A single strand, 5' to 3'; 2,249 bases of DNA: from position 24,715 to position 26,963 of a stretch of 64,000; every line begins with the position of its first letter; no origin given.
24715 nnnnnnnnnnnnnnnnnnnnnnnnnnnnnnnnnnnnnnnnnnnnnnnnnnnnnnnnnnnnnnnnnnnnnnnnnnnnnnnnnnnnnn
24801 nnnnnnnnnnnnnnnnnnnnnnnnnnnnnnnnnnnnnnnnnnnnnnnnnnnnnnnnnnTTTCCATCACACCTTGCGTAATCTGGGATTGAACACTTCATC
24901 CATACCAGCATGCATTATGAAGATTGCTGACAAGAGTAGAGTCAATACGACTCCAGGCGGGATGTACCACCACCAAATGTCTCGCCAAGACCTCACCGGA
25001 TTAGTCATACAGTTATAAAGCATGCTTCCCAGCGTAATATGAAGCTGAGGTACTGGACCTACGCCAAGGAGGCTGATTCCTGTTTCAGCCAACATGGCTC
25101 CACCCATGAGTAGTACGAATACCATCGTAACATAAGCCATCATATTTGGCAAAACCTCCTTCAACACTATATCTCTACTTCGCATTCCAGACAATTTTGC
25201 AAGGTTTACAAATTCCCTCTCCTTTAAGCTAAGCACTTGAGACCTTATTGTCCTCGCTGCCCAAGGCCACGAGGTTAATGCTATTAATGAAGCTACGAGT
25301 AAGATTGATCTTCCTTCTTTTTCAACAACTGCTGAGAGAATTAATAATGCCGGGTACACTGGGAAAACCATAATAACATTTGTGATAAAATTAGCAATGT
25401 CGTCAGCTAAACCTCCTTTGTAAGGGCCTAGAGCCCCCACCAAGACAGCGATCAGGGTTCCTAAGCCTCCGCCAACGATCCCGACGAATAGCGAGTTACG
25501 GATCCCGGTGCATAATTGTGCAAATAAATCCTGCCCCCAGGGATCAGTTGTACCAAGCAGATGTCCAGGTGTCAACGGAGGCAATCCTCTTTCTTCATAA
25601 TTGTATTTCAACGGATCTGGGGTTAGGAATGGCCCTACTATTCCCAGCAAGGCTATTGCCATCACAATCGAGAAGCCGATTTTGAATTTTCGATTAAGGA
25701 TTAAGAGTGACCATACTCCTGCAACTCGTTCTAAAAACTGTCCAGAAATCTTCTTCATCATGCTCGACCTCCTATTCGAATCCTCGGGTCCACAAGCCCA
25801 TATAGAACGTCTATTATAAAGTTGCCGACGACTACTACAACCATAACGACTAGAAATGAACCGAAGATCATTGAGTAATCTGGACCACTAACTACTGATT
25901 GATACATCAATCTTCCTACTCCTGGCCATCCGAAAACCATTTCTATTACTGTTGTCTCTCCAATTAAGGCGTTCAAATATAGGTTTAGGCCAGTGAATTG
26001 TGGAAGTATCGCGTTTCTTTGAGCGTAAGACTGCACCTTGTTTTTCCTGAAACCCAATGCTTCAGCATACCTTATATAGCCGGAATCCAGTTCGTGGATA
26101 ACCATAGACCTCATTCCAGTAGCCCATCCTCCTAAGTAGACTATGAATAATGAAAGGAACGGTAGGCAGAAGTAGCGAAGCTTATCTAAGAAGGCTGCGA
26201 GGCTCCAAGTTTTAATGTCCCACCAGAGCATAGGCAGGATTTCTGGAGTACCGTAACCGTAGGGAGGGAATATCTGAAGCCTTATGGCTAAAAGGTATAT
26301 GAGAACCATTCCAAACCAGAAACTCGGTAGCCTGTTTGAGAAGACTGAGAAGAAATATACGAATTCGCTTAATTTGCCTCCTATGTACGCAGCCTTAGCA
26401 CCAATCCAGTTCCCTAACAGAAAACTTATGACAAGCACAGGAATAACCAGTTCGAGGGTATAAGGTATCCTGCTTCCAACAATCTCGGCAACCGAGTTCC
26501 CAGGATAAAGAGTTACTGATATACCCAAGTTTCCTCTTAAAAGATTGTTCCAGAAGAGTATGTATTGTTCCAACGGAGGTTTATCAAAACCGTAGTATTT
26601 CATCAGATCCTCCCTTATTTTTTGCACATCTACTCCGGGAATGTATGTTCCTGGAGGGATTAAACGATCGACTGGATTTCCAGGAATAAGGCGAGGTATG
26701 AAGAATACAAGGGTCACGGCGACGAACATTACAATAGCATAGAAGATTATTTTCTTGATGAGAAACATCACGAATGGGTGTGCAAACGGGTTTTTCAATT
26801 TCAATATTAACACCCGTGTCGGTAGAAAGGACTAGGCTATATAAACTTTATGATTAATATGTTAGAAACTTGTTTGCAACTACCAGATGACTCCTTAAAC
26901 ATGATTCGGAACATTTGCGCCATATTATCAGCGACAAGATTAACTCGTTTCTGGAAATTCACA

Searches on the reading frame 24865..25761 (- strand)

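Call 14: search_protein_families(library=pfam, proteins=[window:24865-25761:-], max_evalue=0.001)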
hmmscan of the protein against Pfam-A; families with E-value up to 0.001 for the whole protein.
window:24865-25761:- (298 aa): 1 family
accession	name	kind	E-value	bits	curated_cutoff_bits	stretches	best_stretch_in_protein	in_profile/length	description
PF00528.27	BPD_transp_1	-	6.6e-18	65.5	26.4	1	101-297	1-184/184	Binding-protein-dependent transport system inner membrane component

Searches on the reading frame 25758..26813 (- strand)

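Call 14: search_protein_families(library=pfam, proteins=[window:25758-26813:-], max_evalue=0.001)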
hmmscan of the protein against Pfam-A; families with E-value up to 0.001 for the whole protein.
window:25758-26813:- (351 aa): 1 family
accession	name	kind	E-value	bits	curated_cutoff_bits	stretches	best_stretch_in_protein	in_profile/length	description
PF00528.27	BPD_transp_1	-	2.1e-33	116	26.4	1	134-346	1-183/184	Binding-protein-dependent transport system inner membrane component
